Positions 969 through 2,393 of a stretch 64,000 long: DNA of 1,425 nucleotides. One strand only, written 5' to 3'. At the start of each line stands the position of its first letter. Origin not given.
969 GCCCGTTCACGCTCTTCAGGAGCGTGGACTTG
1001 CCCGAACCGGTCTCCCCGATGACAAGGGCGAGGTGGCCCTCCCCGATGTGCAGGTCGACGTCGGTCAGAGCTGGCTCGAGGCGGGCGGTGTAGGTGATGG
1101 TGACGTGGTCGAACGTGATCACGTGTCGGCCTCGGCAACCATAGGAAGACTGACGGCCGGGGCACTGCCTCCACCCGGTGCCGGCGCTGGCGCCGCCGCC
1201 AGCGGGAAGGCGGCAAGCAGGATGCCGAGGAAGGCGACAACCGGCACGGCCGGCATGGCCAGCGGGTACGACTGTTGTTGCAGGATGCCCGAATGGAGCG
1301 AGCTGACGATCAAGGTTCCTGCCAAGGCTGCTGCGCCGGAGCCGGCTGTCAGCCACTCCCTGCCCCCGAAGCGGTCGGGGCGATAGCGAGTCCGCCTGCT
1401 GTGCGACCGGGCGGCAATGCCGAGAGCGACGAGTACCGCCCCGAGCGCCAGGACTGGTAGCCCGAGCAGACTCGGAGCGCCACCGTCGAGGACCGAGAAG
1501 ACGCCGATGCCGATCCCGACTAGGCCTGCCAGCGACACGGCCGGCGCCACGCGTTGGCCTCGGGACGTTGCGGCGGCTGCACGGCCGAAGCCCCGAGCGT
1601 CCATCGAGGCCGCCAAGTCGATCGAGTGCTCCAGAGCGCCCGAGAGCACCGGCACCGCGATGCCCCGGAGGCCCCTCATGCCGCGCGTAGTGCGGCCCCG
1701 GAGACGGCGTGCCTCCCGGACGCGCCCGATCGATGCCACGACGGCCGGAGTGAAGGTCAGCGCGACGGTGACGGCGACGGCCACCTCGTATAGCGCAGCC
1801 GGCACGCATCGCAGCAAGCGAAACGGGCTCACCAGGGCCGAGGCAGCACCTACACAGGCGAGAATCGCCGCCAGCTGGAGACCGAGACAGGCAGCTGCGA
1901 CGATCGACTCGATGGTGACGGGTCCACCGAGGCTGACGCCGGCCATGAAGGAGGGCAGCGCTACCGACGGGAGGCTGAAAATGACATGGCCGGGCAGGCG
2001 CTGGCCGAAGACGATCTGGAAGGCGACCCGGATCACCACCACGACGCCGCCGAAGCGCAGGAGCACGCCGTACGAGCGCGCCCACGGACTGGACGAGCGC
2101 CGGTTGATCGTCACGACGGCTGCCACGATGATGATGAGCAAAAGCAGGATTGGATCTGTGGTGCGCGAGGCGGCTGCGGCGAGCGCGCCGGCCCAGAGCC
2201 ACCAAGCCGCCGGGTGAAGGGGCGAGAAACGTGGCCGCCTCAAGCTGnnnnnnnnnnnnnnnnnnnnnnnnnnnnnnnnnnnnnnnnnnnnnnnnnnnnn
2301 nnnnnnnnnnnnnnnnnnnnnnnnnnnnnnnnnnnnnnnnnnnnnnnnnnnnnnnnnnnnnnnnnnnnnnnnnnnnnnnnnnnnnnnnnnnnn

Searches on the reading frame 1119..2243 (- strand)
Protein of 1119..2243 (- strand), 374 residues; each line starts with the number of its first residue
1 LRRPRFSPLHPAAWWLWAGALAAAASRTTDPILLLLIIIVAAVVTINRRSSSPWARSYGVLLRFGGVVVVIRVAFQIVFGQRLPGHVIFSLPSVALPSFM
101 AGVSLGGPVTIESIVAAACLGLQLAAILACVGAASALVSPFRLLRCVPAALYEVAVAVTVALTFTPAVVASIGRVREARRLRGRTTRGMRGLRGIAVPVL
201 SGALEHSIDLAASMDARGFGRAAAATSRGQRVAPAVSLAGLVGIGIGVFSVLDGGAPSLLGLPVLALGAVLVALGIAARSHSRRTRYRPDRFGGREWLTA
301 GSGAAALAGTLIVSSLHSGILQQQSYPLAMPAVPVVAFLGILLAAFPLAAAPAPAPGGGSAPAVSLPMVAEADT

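Call 73: search_protein_families(library=pfam, proteins=[window:1119-2243:-], max_evalue=0.0001)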
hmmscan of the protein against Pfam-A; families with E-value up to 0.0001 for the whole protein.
window:1119-2243:- (374 aa): 1 family
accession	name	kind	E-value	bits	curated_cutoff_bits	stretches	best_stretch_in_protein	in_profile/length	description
PF02361.21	CbiQ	-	2.6e-08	34.2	25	1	15-220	14-209/216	Cobalt transport protein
